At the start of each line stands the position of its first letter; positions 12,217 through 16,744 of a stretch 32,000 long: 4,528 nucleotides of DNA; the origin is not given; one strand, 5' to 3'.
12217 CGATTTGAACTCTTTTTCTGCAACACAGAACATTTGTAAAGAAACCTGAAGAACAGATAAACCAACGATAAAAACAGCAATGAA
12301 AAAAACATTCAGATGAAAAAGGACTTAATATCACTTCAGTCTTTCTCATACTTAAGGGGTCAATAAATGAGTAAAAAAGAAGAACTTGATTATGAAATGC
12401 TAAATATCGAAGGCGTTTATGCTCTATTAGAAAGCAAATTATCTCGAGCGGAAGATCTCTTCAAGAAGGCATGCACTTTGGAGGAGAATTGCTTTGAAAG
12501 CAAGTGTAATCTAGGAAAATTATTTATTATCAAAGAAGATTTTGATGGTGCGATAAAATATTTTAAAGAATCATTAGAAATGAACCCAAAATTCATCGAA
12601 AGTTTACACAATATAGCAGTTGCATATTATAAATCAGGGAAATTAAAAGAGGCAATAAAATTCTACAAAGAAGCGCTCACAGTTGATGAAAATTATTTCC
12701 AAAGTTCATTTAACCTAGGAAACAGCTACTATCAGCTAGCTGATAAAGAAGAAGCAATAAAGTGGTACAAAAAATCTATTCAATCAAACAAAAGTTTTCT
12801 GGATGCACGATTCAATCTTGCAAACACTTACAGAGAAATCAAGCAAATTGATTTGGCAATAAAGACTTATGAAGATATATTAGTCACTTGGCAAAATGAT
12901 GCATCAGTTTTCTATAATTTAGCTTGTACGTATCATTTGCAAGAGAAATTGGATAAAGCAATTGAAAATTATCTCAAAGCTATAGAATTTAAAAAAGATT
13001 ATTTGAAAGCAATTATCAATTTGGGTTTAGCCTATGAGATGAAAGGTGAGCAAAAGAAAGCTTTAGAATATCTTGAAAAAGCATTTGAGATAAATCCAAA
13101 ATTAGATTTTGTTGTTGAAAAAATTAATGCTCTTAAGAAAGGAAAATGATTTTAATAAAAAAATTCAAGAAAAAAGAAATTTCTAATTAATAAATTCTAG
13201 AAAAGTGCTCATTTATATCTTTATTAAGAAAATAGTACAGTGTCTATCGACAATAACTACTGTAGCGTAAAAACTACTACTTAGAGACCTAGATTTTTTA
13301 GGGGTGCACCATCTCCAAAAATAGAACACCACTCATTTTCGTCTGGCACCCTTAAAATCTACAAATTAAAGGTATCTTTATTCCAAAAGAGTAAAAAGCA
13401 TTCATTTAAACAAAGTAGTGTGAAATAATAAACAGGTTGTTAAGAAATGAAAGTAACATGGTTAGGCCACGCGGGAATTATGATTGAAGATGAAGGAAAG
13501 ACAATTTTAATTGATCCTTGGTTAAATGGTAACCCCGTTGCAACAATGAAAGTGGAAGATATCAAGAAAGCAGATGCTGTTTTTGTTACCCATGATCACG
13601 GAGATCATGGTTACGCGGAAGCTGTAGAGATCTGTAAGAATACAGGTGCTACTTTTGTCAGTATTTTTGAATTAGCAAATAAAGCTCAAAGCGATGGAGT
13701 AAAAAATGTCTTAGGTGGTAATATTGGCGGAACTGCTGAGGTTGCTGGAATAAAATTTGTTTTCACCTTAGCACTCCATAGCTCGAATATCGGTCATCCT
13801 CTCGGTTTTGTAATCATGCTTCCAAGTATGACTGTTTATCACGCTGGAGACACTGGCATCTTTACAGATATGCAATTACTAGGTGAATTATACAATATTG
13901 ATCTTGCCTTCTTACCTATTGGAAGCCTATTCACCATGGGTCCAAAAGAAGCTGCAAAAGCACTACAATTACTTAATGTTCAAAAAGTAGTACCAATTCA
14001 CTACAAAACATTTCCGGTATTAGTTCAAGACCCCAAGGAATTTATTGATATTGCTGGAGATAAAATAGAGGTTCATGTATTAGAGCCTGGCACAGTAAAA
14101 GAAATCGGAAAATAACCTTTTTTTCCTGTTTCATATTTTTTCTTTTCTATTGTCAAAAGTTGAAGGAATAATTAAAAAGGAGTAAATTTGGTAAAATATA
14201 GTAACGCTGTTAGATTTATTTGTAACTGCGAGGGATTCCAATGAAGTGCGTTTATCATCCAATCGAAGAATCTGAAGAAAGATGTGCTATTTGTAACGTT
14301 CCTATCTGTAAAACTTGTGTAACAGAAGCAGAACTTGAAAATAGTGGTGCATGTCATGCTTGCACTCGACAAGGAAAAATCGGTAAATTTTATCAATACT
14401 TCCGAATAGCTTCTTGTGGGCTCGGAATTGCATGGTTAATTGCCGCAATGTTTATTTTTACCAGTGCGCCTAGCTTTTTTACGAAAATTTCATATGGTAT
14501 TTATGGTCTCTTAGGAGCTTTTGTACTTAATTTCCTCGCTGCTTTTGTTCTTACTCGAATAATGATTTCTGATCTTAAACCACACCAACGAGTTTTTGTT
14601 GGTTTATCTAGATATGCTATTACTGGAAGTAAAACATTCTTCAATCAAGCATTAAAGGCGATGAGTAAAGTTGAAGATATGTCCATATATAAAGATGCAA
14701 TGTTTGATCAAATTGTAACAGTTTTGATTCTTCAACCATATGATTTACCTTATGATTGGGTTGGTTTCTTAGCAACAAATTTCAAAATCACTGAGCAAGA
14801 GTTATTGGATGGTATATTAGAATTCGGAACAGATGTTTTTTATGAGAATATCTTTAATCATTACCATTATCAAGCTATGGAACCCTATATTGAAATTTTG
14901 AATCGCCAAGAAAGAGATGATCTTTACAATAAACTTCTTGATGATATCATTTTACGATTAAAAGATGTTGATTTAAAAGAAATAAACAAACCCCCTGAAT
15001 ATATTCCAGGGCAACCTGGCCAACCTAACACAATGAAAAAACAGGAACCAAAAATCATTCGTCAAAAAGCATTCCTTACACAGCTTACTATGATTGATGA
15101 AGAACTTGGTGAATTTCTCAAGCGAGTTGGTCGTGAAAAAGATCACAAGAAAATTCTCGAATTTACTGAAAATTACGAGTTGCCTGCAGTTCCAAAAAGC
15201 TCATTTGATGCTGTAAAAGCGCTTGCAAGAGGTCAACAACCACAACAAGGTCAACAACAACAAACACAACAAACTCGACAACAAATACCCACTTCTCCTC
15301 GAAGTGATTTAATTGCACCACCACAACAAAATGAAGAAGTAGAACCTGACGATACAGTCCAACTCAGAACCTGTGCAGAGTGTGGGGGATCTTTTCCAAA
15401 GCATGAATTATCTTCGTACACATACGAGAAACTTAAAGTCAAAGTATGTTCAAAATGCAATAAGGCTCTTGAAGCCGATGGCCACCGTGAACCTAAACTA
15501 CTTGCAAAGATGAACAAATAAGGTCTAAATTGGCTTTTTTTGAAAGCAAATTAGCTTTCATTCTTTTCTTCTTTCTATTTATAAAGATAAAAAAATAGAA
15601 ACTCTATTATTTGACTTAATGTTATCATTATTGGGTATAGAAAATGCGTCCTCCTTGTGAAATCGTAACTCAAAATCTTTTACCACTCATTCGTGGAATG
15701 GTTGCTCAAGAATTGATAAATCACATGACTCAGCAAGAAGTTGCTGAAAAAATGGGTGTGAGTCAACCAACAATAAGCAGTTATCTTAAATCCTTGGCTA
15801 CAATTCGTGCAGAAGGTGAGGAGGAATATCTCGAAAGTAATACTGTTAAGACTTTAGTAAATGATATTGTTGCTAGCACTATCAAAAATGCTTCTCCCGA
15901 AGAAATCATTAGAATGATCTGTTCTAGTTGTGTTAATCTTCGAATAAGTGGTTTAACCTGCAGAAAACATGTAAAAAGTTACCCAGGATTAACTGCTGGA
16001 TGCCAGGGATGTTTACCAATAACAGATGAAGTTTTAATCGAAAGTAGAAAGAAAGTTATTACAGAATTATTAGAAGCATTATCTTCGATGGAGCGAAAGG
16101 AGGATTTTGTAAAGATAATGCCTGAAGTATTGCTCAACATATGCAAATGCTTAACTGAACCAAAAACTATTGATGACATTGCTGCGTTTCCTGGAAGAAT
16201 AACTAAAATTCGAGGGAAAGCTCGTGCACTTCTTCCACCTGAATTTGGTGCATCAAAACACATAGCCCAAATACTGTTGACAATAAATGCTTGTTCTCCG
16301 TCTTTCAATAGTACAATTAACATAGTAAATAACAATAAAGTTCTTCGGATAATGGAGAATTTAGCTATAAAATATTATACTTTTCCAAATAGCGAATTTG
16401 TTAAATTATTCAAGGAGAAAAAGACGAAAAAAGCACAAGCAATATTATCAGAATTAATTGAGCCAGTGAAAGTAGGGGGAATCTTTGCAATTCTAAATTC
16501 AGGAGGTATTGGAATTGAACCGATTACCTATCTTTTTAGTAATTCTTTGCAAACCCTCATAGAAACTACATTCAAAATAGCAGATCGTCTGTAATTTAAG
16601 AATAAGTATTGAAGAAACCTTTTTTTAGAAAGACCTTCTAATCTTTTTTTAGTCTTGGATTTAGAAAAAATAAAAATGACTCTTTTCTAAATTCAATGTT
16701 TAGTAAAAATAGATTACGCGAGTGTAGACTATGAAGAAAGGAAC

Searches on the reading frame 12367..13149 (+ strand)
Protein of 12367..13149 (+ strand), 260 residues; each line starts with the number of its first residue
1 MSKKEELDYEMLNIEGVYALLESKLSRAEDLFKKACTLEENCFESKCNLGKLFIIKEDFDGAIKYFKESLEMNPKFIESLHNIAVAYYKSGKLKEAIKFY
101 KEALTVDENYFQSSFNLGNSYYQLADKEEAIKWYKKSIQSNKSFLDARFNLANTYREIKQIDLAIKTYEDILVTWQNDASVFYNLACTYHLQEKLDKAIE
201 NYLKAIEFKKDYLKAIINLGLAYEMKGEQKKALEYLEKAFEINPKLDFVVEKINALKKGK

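Call 9: search_protein_families(library=pfam, proteins=[window:12367-13149:+], max_evalue=0.001)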
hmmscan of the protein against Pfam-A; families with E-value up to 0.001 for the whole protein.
window:12367-13149:+ (260 aa): 26 families (the best 25 are shown)
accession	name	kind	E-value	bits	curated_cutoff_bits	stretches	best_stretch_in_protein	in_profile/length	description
PF00515.34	TPR_1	-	4.5e-46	153.3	27.8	5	78-110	2-34/34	Tetratricopeptide repeat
PF07719.23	TPR_2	-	6.1e-39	129.4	27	5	78-110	2-34/34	Tetratricopeptide repeat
PF13181.12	TPR_8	-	7e-37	122.9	25.7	5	78-109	2-33/34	Tetratricopeptide repeat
PF13414.12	TPR_11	-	2.3e-32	110.8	26.8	4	86-124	3-41/42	TPR repeat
PF13424.12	TPR_12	-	2e-30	105.2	30.1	3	78-139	4-73/77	Tetratricopeptide repeat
PF13374.12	TPR_10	-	9.2e-25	86.3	27.5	1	78-105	3-30/42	Tetratricopeptide repeat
PF13431.12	TPR_17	-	1.6e-24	84.5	24.4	1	65-97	1-33/34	Tetratricopeptide repeat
PF13176.12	TPR_7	-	1.3e-22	78.3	27.9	1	79-107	1-29/36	Tetratricopeptide repeat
PF13428.12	TPR_14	-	9.1e-19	66.5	23.5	0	215-245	3-33/44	Tetratricopeptide repeat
PF13432.12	TPR_16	-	9.9e-19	67.9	32.7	2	83-138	3-58/65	Tetratricopeptide repeat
PF14559.12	TPR_19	-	1.6e-18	67.2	25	2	57-105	5-53/68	Tetratricopeptide repeat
PF13174.12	TPR_6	-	1.9e-16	59.9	26.3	0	146-172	1-27/33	Tetratricopeptide repeat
PF12895.13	ANAPC3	-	3.3e-10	40.5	27.2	2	58-136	4-81/82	Anaphase-promoting complex, cyclosome, subunit 3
PF24575.1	TPR_Slam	-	8.5e-09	36.2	35.2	1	66-159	4-95/104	Surface lipoprotein assembly modifier, N-terminal TPR repeats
PF23914.1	TPR_CcmH_CycH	-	7.9e-08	32.7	42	0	23-105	64-149/158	Cytochrome c-type biogenesis protein H TPR domain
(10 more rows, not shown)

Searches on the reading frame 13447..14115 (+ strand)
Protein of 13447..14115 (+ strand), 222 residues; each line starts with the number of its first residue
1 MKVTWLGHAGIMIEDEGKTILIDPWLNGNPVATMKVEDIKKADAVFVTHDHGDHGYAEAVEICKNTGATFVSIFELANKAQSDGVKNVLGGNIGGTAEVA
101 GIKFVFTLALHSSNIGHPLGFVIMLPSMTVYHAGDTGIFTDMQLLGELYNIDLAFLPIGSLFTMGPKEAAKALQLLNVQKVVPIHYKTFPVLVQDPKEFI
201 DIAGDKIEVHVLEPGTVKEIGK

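Call 9: search_protein_families(library=pfam, proteins=[window:13447-14115:+], max_evalue=0.001)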
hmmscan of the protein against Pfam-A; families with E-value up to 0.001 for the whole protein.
window:13447-14115:+ (222 aa): 3 families
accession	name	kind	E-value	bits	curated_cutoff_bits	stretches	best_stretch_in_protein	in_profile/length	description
PF13483.12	Lactamase_B_3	-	8.7e-25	88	24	1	2-185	1-160/160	Beta-lactamase superfamily domain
PF12706.13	Lactamase_B_2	-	4.9e-24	85.5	27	1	19-186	2-200/200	Beta-lactamase superfamily domain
PF00753.33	Lactamase_B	-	1.3e-06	28.9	22.7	1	6-54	4-56/196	Metallo-beta-lactamase superfamily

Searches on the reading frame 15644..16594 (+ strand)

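Call 9: search_protein_families(library=pfam, proteins=[window:15644-16594:+], max_evalue=0.001)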
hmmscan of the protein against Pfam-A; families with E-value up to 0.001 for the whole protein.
window:15644-16594:+ (316 aa): 5 families
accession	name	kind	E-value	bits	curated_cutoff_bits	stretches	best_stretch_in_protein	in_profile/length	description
PF10120.14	ThiN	-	3.4e-34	118.4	25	1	142-308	2-162/165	Thiamine-phosphate synthase ThiN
PF01381.28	HTH_3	-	9.2e-06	26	23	1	27-52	9-34/55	Helix-turn-helix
PF13412.12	HTH_24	-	0.0002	21.3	21.9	0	27-51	17-41/48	Winged helix-turn-helix DNA-binding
PF13542.12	HTH_Tnp_ISL3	-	0.00034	20.4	27.4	1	19-50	19-49/51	Helix-turn-helix domain of transposase family ISL3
PF17762.8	HTH_ParB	-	0.00085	19.9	22.6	0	20-51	11-44/102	ParB HTH domain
